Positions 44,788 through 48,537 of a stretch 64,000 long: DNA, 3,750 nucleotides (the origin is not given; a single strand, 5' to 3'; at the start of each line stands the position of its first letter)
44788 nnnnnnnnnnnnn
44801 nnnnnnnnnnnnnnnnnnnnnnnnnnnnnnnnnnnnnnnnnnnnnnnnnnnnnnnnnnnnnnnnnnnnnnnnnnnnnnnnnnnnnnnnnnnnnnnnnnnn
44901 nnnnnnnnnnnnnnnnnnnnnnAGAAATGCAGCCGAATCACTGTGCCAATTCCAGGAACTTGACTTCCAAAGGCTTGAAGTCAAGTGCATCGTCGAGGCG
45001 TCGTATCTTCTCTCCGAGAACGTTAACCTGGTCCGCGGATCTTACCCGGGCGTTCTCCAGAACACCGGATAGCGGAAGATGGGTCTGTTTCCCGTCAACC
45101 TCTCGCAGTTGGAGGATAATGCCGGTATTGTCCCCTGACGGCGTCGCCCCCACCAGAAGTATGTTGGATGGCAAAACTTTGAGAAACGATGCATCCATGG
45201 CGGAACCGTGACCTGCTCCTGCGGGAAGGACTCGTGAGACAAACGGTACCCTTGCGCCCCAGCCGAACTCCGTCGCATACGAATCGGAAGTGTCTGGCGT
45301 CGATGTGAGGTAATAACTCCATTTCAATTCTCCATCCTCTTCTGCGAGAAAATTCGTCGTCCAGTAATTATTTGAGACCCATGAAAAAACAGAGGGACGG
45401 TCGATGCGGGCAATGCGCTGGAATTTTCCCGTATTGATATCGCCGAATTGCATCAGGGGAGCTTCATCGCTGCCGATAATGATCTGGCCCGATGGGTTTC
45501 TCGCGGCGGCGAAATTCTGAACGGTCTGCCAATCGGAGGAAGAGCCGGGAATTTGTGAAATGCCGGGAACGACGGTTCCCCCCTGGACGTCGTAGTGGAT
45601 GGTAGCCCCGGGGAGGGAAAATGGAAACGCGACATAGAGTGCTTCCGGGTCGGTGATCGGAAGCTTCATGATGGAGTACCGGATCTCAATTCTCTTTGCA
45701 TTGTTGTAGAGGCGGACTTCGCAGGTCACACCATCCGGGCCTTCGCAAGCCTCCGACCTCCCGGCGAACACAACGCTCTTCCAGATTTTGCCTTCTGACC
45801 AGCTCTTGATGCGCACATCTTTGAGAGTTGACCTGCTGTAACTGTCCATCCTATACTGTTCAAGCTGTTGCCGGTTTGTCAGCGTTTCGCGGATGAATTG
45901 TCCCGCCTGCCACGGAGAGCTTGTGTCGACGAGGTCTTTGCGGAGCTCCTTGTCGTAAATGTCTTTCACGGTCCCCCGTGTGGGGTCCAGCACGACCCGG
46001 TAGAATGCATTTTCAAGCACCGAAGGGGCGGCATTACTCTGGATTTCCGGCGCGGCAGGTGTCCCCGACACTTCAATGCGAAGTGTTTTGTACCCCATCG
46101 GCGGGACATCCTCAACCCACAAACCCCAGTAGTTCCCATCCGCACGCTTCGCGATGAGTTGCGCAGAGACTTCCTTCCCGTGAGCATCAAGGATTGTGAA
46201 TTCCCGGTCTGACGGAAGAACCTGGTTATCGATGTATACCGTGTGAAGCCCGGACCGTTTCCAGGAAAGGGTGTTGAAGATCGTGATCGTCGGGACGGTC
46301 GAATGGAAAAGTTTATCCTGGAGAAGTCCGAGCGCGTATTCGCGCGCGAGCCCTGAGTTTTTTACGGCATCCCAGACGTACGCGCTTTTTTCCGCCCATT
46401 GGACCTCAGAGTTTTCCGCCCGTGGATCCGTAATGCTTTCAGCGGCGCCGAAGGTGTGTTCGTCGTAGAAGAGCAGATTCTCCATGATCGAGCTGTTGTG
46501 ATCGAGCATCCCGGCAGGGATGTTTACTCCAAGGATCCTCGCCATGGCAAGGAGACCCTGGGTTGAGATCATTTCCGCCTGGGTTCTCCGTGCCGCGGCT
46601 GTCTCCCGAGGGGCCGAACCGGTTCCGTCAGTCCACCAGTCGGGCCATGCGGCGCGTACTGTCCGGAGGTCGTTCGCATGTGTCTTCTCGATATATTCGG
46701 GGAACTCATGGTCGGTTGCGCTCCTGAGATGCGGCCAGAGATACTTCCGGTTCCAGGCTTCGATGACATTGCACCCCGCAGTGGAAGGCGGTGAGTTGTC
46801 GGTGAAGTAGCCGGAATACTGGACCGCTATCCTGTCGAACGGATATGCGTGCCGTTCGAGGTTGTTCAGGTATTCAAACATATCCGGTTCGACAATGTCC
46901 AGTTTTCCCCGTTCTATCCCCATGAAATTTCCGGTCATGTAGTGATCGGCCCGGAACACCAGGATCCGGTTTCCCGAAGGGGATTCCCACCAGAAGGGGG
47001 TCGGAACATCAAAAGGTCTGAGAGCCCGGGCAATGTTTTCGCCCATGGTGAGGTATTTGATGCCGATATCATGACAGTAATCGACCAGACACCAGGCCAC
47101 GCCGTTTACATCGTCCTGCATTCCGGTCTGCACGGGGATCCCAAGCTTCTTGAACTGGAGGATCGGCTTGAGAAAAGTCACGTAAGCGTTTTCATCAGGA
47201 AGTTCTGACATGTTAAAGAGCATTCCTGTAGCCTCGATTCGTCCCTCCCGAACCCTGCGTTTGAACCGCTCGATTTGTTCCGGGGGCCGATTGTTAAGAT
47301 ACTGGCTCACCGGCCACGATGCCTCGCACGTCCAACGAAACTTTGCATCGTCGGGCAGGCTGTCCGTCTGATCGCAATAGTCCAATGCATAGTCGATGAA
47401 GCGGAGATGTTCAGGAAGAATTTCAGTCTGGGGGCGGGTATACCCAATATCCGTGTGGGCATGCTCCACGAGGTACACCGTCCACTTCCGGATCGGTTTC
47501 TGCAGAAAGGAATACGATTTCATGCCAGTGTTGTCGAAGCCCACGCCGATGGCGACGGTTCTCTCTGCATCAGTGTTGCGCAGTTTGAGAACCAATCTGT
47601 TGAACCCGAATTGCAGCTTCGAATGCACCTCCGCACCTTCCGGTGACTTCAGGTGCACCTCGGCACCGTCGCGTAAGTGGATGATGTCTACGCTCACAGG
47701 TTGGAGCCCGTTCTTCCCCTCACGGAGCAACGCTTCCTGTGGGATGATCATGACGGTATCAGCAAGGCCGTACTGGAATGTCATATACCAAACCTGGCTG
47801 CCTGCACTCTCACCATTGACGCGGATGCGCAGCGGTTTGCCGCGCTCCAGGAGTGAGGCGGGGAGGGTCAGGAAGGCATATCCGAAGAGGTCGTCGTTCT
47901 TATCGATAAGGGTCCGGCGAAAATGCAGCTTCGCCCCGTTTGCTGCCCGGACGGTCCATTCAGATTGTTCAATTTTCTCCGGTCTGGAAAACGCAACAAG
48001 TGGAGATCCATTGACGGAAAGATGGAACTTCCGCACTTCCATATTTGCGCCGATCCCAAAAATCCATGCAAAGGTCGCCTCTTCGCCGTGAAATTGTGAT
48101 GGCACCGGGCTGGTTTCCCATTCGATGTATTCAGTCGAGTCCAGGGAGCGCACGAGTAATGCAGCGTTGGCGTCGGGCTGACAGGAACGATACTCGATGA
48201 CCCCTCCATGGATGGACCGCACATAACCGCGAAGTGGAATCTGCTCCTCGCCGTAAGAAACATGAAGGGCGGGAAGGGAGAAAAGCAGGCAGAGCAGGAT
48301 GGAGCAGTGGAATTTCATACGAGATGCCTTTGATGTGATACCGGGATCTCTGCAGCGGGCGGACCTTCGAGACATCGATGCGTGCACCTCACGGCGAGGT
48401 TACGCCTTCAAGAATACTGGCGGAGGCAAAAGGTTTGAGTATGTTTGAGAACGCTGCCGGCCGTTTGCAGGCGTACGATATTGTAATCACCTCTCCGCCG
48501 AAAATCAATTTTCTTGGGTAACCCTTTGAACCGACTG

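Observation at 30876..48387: Mannose-type catabolic island bracketed by two divergent GH38-like paralogs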

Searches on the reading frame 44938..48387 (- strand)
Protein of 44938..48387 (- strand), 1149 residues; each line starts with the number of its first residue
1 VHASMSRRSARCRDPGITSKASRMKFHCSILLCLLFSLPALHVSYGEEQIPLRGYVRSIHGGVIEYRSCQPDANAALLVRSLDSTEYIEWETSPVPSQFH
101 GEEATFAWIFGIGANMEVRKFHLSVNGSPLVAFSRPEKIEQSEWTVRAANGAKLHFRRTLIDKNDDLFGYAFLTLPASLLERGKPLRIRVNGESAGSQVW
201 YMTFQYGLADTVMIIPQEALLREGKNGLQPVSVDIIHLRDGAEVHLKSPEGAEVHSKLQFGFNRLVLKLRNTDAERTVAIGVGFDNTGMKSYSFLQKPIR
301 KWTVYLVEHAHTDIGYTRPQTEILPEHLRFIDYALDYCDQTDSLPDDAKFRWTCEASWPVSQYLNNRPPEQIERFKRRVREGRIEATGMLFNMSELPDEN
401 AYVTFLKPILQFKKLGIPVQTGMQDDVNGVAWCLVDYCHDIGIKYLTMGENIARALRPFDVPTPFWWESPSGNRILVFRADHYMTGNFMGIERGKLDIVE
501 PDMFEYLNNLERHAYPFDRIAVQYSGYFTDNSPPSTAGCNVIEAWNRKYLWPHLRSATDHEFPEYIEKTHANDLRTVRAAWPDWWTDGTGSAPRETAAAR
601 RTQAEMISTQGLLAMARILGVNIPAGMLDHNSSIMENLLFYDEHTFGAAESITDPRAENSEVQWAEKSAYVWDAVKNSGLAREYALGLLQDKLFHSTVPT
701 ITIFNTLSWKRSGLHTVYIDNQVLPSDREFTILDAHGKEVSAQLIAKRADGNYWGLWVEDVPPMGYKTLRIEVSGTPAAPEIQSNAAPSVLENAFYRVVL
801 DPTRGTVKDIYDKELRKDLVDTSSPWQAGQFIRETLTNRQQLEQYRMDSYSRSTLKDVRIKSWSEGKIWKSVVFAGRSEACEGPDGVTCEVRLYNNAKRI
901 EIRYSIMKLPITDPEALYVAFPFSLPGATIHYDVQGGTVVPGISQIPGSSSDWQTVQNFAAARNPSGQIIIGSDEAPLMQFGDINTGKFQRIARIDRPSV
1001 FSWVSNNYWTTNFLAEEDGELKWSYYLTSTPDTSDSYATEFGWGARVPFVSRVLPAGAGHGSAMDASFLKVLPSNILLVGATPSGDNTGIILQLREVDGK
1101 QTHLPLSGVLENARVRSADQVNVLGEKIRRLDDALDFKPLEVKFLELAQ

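Call 3: search_protein_families(library=pfam, proteins=[window:44938-48387:-], max_evalue=0.01)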
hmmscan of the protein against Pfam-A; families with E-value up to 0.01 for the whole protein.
window:44938-48387:- (1149 aa): 2 families
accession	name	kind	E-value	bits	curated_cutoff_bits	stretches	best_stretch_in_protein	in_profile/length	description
PF01074.27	Glyco_hydro_38N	-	1.3e-28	100.6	25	1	303-572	1-261/270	Glycosyl hydrolases family 38 N-terminal domain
PF07748.19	Glyco_hydro_38C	-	1.4e-10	42.3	25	1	791-939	1-142/206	Glycosyl hydrolases family 38 C-terminal domain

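Call 6: search_protein_families(library=ncbifam, proteins=[window:44938-48387:-], max_evalue=0.01)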
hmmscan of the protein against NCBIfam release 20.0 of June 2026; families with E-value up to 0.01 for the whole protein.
window:44938-48387:- (1149 aa): 1 family
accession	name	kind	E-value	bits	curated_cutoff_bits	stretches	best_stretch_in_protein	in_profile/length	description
NF007331.0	PRK09819.1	equivalog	7.4e-06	24.1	1138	1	758-817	462-518/885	mannosylglycerate hydrolase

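Call 13: find_homologous_proteins(query=window:44938-48318:-, max_evalue=0.00001)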
Query window:44938-48318:- (1126 aa): 2362 proteins with E <= 0.00001 among 8000 candidates; the best 120 are listed.
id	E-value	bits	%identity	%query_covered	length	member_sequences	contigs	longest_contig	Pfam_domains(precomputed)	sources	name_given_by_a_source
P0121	0.0e+0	2643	100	100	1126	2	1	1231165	PF07748.20,PF01074.29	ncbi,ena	-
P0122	0.0e+0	1702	63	100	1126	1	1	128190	PF07748.20,PF01074.29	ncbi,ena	-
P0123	0.0e+0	1685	62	99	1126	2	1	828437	PF01074.29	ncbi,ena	-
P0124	0.0e+0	1658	62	100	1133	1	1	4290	PF07748.20,PF01074.29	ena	-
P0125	0.0e+0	1654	61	100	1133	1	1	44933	PF07748.20,PF01074.29,PF17677.8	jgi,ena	-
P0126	0.0e+0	1637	62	100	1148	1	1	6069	PF07748.20,PF01074.29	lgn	-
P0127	0.0e+0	1617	61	98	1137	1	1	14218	PF07748.20,PF01074.29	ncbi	-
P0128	0.0e+0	1584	59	99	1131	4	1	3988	PF01074.29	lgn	-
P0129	0.0e+0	1499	56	99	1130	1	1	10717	PF07748.20,PF01074.29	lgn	-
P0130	0.0e+0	1492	56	99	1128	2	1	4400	PF09261.17,PF07748.20,PF01074.29,PF17677.8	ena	-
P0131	0.0e+0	1437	56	98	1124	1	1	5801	PF01074.29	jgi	jgi:alpha-mannosidase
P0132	0.0e+0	1368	54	97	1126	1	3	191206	PF07748.20,PF01074.29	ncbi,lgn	-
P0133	0.0e+0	1355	53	97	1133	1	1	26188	PF07748.20,PF01074.29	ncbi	-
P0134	0.0e+0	1351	52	97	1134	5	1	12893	PF07748.20,PF01074.29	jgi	-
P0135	0.0e+0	1345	53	97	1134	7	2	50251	PF07748.20,PF01074.29,PF17677.8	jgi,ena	-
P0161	0.0e+0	1294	51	98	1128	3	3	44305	PF07748.20,PF01074.29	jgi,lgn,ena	-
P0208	0.0e+0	1217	48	99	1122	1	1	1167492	PF07748.20,PF01074.29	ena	-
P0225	0.0e+0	1209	48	99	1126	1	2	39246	PF07748.20,PF01074.29,PF17677.8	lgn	-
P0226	0.0e+0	1209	48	100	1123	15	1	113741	PF07748.20,PF01074.29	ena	-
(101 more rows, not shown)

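Call 14: find_encoding_contigs(protein=P0121, flank=10000, max_places=3)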
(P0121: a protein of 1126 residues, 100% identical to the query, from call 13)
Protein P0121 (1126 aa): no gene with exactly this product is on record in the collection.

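Call 15: find_encoding_contigs(protein=P0226, flank=10000, max_places=3)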
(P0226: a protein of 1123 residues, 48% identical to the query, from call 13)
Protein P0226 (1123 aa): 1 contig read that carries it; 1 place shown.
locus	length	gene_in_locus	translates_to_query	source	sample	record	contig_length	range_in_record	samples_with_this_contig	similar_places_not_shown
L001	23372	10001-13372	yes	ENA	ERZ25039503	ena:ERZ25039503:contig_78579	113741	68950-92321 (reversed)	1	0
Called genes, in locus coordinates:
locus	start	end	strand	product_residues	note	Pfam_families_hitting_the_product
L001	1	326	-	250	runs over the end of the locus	PF07796:DUF1638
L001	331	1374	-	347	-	PF06964:Alpha-L-AF_C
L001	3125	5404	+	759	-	PF03648:Glyco_hydro_67N, PF16126:DUF4838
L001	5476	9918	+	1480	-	PF01074:Glyco_hydro_38N, PF07748:Glyco_hydro_38C, PF17677:Glyco_hydro38C2, PF16656:Pur_ac_phosph_N (faint), PF13287:Fn3_assoc, PF13290:CHB_HEX_C_1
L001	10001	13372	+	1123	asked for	PF01074:Glyco_hydro_38N, PF07748:Glyco_hydro_38C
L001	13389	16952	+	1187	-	PF01074:Glyco_hydro_38N, PF07748:Glyco_hydro_38C, PF17677:Glyco_hydro38C2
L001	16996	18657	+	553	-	PF13320:GH123_cat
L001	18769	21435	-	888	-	PF00933:Glyco_hydro_3, PF01915:Glyco_hydro_3_C, PF07691:PA14, PF14310:Fn3-like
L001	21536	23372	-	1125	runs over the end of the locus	PF01074:Glyco_hydro_38N, PF07748:Glyco_hydro_38C (weak)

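Call 16: find_encoding_contigs(protein=P0122, flank=10000, max_places=2)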
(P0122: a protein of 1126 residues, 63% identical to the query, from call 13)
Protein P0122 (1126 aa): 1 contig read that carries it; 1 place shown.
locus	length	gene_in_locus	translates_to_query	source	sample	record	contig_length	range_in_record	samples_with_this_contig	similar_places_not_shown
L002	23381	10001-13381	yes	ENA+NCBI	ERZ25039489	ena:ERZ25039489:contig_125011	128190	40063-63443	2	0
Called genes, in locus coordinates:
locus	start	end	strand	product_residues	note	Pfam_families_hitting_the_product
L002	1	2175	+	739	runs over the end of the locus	PF13620:CarboxypepD_reg, PF13715:CarbopepD_reg_2, PF07715:Plug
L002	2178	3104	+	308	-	PF14054:DUF4249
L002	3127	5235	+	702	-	PF14870:PSII_BNR (faint), PF25852:DUF6242_C (faint), PF02012:BNR (faint), PF15902:Sortilin-Vps10 (faint), PF18962:Por_Secre_tail (weak)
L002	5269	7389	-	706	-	-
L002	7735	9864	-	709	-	-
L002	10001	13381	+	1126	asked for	PF01074:Glyco_hydro_38N, PF07748:Glyco_hydro_38C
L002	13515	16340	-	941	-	PF13620:CarboxypepD_reg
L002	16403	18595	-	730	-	PF22904:NOMO1-like_2nd (weak), PF13620:CarboxypepD_reg, PF13715:CarbopepD_reg_2, PF07715:Plug, PF00593:TonB_dep_Rec_b-barrel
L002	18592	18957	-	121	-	-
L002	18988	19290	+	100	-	-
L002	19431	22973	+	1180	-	PF00989:PAS, PF08448:PAS_4, PF00989:PAS, PF08448:PAS_4, PF13188:PAS_8, PF13426:PAS_9, PF00989:PAS, PF08448:PAS_4, +14 more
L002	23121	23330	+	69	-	-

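Call 17: find_encoding_contigs(protein=P0208, flank=10000, max_places=2)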
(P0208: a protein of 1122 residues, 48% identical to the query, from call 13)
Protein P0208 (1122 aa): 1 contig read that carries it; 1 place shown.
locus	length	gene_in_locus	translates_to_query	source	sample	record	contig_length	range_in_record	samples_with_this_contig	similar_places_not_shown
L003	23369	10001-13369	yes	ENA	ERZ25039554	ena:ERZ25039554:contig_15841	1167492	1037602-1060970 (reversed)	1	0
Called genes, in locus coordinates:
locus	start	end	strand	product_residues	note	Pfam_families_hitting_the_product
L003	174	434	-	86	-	-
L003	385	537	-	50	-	-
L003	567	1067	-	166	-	PF12867:DinB_2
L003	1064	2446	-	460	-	PF18195:GatD_N, PF00710:Asparaginase, PF17763:Asparaginase_C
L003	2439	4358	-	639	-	PF02934:GatB_N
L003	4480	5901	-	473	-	-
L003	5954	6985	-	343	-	-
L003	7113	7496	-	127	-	PF09579:Spore_YtfJ (weak)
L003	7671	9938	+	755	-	PF03648:Glyco_hydro_67N, PF16126:DUF4838, PF00754:F5_F8_type_C (weak)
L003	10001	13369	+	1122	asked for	PF01074:Glyco_hydro_38N, PF07748:Glyco_hydro_38C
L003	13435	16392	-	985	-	PF09430:EMC7_beta-sandw (weak), PF13620:CarboxypepD_reg, PF13715:CarbopepD_reg_2, PF07715:Plug, PF00593:TonB_dep_Rec_b-barrel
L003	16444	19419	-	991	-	PF13620:CarboxypepD_reg, PF13715:CarbopepD_reg_2, PF07715:Plug, PF00593:TonB_dep_Rec_b-barrel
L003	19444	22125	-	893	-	PF00933:Glyco_hydro_3, PF01915:Glyco_hydro_3_C, PF07691:PA14, PF14310:Fn3-like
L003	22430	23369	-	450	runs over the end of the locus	PF01120:Alpha_L_fucos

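Call 18: find_encoding_contigs(protein=P0161, flank=10000, max_places=2)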
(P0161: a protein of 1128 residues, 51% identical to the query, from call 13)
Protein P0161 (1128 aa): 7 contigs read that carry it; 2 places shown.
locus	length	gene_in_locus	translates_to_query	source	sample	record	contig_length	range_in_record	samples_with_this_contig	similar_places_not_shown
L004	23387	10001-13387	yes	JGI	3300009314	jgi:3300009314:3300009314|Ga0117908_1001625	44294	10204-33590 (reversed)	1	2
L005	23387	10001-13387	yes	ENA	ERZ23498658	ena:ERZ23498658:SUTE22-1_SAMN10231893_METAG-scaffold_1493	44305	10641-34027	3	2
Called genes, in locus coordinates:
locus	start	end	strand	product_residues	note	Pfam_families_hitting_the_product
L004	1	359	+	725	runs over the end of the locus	-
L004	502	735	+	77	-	-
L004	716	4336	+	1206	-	PF01074:Glyco_hydro_38N, PF07748:Glyco_hydro_38C, PF17677:Glyco_hydro38C2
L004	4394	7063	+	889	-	PF00933:Glyco_hydro_3, PF01915:Glyco_hydro_3_C, PF07691:PA14, PF14310:Fn3-like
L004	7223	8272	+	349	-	PF01208:URO-D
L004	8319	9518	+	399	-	PF00326:Peptidase_S9 (faint), PF03583:LIP, PF12146:Hydrolase_4 (faint)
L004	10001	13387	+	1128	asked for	PF01074:Glyco_hydro_38N, PF07748:Glyco_hydro_38C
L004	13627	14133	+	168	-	PF01120:Alpha_L_fucos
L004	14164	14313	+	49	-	-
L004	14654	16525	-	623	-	PF13616:Rotamase_3 (faint), PF13145:Rotamase_2, PF00639:Rotamase (weak)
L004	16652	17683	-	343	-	PF03687:UPF0164 (weak), PF19572:PorV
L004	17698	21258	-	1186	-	-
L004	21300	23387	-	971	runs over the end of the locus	PF13620:CarboxypepD_reg, PF13715:CarbopepD_reg_2, PF07715:Plug, PF00593:TonB_dep_Rec_b-barrel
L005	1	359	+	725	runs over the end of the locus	-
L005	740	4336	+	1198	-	PF01074:Glyco_hydro_38N, PF07748:Glyco_hydro_38C, PF17677:Glyco_hydro38C2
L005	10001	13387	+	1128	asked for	PF01074:Glyco_hydro_38N, PF07748:Glyco_hydro_38C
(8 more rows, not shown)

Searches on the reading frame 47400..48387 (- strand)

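Call 7: search_protein_families(library=pfam, proteins=[window:47400-48387:-], max_evalue=10)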
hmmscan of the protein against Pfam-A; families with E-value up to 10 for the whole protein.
window:47400-48387:- (329 aa): 1 family
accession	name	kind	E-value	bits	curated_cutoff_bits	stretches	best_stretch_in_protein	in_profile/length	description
PF01074.27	Glyco_hydro_38N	-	0.14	12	25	1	303-323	1-21/270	Glycosyl hydrolases family 38 N-terminal domain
